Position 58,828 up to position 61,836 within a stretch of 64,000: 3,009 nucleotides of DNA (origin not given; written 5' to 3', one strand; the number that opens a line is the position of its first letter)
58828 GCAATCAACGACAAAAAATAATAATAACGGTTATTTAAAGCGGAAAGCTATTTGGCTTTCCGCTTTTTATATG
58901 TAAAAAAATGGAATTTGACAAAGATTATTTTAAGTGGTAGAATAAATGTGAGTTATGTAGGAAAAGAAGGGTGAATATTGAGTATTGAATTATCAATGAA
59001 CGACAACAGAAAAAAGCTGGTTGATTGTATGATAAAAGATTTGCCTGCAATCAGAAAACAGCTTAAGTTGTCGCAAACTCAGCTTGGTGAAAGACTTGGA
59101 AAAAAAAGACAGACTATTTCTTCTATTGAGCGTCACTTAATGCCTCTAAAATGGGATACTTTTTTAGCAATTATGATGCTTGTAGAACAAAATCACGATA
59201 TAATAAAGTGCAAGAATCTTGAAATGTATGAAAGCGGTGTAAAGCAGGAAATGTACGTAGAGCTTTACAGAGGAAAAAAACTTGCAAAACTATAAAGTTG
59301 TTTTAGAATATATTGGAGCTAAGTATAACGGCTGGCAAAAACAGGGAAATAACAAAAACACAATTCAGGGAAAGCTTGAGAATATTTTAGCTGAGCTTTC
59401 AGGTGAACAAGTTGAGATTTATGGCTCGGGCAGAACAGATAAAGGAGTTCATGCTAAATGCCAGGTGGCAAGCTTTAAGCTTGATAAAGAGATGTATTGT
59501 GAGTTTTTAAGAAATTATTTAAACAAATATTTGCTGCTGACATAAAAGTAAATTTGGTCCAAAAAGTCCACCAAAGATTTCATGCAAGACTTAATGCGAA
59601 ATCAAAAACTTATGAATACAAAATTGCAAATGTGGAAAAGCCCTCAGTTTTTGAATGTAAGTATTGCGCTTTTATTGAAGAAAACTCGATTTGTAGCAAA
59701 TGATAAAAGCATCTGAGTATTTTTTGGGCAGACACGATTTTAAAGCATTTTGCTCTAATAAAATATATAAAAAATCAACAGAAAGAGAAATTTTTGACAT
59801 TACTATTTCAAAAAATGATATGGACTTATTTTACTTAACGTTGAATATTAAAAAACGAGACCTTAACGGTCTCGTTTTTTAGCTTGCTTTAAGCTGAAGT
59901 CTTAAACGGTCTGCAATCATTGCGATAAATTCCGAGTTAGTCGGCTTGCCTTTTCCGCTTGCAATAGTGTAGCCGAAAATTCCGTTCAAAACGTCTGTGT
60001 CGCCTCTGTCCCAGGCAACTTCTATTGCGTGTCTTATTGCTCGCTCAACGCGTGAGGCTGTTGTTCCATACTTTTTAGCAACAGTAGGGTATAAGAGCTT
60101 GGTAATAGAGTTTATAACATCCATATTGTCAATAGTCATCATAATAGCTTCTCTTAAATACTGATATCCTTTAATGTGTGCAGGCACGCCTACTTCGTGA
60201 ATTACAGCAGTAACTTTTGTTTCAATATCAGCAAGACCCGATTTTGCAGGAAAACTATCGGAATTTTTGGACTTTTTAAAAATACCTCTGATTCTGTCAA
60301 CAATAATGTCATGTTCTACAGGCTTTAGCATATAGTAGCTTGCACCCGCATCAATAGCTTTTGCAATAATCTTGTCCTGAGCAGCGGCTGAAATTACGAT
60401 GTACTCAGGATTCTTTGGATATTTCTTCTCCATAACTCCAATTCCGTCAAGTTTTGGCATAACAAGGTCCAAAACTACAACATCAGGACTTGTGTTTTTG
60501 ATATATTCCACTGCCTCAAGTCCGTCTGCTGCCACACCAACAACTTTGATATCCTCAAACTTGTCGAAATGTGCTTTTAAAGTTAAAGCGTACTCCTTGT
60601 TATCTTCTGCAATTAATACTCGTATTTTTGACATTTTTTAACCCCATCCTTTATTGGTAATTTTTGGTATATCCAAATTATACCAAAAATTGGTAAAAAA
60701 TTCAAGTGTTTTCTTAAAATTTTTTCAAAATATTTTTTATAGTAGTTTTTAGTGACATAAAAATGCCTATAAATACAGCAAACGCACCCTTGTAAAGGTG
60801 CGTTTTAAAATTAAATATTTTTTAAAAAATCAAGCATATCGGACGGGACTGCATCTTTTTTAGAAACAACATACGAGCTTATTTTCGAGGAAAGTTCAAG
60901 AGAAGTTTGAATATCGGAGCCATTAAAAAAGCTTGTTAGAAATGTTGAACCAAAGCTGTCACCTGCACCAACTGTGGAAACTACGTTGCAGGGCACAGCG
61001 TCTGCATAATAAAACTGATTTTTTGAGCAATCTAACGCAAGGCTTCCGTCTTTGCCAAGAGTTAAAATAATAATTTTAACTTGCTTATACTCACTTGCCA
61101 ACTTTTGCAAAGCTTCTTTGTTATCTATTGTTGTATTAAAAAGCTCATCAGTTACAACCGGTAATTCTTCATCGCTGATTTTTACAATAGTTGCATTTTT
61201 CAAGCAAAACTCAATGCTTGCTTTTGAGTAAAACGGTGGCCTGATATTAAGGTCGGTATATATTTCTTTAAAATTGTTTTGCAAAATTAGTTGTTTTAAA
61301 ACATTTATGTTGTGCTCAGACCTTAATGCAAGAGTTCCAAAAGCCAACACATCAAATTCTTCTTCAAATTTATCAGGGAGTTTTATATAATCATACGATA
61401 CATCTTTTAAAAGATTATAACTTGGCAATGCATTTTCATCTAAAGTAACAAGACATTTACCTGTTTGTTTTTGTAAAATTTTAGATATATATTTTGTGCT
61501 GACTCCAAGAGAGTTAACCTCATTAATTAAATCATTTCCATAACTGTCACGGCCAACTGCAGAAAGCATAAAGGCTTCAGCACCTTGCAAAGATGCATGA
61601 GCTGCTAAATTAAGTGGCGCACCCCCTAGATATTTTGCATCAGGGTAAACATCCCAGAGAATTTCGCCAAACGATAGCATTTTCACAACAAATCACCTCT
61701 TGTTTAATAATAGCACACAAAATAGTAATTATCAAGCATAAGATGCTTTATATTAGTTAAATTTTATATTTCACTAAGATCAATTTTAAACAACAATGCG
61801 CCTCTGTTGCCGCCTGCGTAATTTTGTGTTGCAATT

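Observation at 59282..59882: Decayed truA (tRNA pseudouridine synthase A) immediately downstream of an XRE regulator and abutting spo0A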

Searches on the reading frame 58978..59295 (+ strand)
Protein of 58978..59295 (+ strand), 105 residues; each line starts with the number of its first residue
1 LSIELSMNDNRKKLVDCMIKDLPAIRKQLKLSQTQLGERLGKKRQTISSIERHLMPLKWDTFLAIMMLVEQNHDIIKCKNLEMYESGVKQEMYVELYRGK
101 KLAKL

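Call 4: search_protein_families(library=pfam, proteins=[window:58978-59295:+], max_evalue=1)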
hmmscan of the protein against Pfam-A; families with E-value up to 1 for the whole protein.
window:58978-59295:+ (105 aa): 8 families
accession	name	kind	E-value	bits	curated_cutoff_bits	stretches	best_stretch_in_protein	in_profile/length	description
PF01381.28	HTH_3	-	1.3e-07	32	23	1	24-52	3-31/55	Helix-turn-helix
PF13560.12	HTH_31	-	0.00036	21.2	27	1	25-65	9-50/64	Helix-turn-helix domain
PF12844.13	HTH_19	-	0.0014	19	30.2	1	24-51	6-33/64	Helix-turn-helix domain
PF04545.22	Sigma70_r4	-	0.0066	16.4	24.1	1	30-52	20-42/50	Sigma-70, region 4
PF17762.8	HTH_ParB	-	0.012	16.1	22.6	1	25-50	15-40/102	ParB HTH domain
PF13035.11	DUF3896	-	0.033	14.8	25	1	21-73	6-56/61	Protein of unknown function (DUF3896)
PF13545.12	HTH_Crp_2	-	0.064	13.7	27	1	27-50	19-42/70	Crp-like helix-turn-helix domain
PF12802.13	MarR_2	-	0.078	13.6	27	1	27-50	16-40/61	MarR family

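Call 36: search_protein_families(library=ncbifam, proteins=[window:58978-59295:+], max_evalue=0.001)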
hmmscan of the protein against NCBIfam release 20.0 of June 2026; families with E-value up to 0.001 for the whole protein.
window:58978-59295:+ (105 aa): 3 families
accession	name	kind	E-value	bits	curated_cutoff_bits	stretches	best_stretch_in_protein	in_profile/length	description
TIGR03830.1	CxxCG_CxxCG_HTH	subfamily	1.8e-05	24.6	61.8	1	7-67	54-115/127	type II TA system antitoxin MqsA family protein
NF007271.0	PRK09726.1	equivalog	0.00011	22.1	79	1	22-80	17-75/88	type II toxin-antitoxin system antitoxin HipB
NF041265.1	NadS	equivalog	0.0009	19.5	60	0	16-52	29-65/94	NadS family protein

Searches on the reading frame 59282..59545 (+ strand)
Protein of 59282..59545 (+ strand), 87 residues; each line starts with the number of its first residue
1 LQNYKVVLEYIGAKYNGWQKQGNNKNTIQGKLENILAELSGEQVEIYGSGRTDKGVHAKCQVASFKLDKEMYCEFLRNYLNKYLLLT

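Call 4: search_protein_families(library=pfam, proteins=[window:59282-59545:+], max_evalue=1)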
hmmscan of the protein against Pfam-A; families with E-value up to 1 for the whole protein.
window:59282-59545:+ (87 aa): 4 families
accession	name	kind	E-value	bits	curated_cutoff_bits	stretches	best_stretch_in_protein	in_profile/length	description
PF01416.25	PseudoU_synth_1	-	8.4e-09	36.3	23.3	1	9-82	4-84/108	tRNA pseudouridine synthase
PF09763.15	Sec3_CC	-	0.025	14.9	27.1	1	2-40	59-97/133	Exocyst complex component Sec3, coiled-coil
PF19155.6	DUF5837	-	0.027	15.2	25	1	27-52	17-46/63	Family of unknown function (DUF5837)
PF25447.1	RING_ZNF598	-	0.035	14.9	27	1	39-85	8-54/90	ZNF598 RING finger domain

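Call 9: find_encoding_contigs(protein=window:59282-59545:+, flank=6000, max_places=8)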
Protein window:59282-59545:+ (87 aa): 7 contigs read that carry it; 6 places shown.
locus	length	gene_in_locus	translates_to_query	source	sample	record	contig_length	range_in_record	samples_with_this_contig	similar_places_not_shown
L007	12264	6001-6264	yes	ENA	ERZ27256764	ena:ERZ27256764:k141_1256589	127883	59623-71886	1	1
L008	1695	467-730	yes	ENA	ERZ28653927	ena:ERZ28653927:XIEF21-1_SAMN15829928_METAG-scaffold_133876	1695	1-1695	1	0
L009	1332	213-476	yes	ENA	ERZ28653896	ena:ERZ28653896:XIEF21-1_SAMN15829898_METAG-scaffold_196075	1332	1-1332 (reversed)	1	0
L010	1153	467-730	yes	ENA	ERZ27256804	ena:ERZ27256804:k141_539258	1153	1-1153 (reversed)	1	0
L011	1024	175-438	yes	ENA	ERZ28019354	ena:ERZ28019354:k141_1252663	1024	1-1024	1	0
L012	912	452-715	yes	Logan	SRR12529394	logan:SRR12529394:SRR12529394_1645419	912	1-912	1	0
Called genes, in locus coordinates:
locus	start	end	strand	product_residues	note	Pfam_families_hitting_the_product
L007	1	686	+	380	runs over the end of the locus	PF13385:Laminin_G_3, PF07833:Cu_amine_oxidN1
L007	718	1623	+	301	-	PF01261:AP_endonuc_2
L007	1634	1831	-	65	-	-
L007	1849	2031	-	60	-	-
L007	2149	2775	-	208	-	-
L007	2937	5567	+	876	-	PF01326:PPDK_N, PF00391:PEP-utilizers, PF02896:PEP-utilizers_C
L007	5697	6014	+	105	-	PF01381:HTH_3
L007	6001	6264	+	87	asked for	PF01416:PseudoU_synth_1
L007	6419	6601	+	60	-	PF01416:PseudoU_synth_1 (weak)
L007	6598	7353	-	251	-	PF00072:Response_reg, PF08769:Spo0A_C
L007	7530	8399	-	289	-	PF00294:PfkB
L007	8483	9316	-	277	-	PF13088:BNR_2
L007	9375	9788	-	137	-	PF12833:HTH_18, PF00165:HTH_AraC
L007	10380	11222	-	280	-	PF02311:AraC_binding, PF07883:Cupin_2, PF00165:HTH_AraC (weak), PF12833:HTH_18, PF00165:HTH_AraC (weak)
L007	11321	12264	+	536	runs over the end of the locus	PF00728:Glyco_hydro_20, PF18088:Glyco_H_20C_C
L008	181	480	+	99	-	PF01381:HTH_3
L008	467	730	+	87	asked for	PF01416:PseudoU_synth_1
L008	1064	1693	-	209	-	?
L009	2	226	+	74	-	?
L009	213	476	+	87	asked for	PF01416:PseudoU_synth_1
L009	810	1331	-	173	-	?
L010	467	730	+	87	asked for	PF01416:PseudoU_synth_1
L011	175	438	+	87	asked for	PF01416:PseudoU_synth_1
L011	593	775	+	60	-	PF01416:PseudoU_synth_1 (weak)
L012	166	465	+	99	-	PF01381:HTH_3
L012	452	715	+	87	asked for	PF01416:PseudoU_synth_1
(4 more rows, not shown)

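Call 36: search_protein_families(library=ncbifam, proteins=[window:59282-59545:+], max_evalue=0.001)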
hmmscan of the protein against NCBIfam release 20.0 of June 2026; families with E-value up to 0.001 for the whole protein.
window:59282-59545:+ (87 aa): 2 families
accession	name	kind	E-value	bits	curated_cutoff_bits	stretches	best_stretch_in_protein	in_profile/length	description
TIGR00071.1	hisT_truA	equivalog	2e-21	76.8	142.85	1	5-84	4-83/228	tRNA pseudouridine(38-40) synthase TruA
NF000622.1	PRK00021.3-3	equivalog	4.9e-05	23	308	1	9-66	6-68/265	tRNA pseudouridine(38-40) synthase TruA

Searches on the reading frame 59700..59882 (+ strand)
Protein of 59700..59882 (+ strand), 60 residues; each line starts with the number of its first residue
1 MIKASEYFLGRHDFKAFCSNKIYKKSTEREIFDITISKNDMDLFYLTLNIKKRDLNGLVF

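Call 4: search_protein_families(library=pfam, proteins=[window:59700-59882:+], max_evalue=1)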
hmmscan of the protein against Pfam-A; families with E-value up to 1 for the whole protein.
window:59700-59882:+ (60 aa): 1 family
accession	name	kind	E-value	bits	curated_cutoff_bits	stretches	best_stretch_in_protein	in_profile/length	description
PF01416.25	PseudoU_synth_1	-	1e-06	29.6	23.3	1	4-43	1-43/108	tRNA pseudouridine synthase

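Call 36: search_protein_families(library=ncbifam, proteins=[window:59700-59882:+], max_evalue=0.001)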
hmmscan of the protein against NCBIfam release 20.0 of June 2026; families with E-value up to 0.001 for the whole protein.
window:59700-59882:+ (60 aa): 1 family
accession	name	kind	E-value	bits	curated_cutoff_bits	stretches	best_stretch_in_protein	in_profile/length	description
TIGR00071.1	hisT_truA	equivalog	1.8e-05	24.6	142.85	1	2-40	129-167/228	tRNA pseudouridine(38-40) synthase TruA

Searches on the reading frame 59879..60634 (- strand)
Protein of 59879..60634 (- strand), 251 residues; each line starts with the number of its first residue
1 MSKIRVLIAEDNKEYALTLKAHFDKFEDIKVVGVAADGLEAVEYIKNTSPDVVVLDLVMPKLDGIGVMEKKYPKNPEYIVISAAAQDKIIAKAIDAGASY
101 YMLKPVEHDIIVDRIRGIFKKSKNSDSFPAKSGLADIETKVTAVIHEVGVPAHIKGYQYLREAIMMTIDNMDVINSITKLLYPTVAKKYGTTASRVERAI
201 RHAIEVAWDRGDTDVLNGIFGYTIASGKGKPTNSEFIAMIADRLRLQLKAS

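Call 4: search_protein_families(library=pfam, proteins=[window:59879-60634:-], max_evalue=1)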
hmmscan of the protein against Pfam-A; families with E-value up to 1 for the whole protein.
window:59879-60634:- (251 aa): 2 families
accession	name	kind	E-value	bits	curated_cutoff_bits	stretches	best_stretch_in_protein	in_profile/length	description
PF08769.17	Spo0A_C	-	3.6e-46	155.9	25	1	141-244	1-104/104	Sporulation initiation factor Spo0A C terminal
PF00072.30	Response_reg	-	4.3e-20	72.4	30.2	1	6-116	1-111/111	Response regulator receiver domain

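Call 19: list_cluster_members(proteins=[window:59879-60634:-, window:56218-58848:+, window:58978-59295:+, window:59282-59545:+, window:59700-59882:+, P0001, P0002])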
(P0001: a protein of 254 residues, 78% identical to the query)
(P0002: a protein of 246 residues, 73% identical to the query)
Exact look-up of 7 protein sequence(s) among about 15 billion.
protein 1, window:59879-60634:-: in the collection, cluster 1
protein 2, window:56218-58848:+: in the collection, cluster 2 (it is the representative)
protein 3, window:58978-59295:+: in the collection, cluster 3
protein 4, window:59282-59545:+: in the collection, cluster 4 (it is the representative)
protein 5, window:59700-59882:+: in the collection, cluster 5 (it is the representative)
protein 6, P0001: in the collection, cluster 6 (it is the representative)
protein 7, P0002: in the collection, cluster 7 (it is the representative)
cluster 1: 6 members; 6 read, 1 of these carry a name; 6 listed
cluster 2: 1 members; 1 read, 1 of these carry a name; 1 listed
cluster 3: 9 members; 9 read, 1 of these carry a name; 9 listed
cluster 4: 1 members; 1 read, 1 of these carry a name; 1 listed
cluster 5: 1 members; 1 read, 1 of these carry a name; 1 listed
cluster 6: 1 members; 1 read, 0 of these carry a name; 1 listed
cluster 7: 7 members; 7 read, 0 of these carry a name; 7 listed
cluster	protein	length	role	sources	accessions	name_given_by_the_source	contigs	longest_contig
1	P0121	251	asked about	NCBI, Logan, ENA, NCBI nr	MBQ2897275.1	MAG: sporulation transcription factor Spo0A [Clostridia bacterium] | sporulation transcription factor Spo0A [Clostridia bacterium]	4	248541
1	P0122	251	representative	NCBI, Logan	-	-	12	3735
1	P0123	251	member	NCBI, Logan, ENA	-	-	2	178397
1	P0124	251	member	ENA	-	-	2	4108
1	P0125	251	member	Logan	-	-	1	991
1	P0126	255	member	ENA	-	-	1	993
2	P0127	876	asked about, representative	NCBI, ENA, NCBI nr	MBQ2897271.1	MAG: pyruvate, phosphate dikinase [Clostridia bacterium] | pyruvate, phosphate dikinase [Clostridia bacterium]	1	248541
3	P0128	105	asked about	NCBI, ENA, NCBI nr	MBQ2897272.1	MAG: helix-turn-helix transcriptional regulator [Clostridia bacterium] | helix-turn-helix transcriptional regulator [Clostridia bacterium]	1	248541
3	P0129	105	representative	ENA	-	-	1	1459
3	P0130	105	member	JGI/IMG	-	-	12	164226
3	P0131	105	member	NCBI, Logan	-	-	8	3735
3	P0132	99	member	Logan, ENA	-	-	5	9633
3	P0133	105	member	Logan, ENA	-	-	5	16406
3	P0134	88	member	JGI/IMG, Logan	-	-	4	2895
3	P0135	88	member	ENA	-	-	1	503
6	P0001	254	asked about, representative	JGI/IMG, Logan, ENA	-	-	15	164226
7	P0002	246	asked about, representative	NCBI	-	-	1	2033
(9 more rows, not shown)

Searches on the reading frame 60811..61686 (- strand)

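Call 44: search_protein_families(library=pfam, proteins=[window:60811-61686:-], max_evalue=0.001)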
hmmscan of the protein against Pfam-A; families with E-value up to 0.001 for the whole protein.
window:60811-61686:- (291 aa): 1 family
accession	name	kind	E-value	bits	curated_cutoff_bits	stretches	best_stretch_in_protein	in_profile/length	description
PF00294.29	PfkB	-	2.4e-41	142.4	25.8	1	18-280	33-296/302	pfkB family carbohydrate kinase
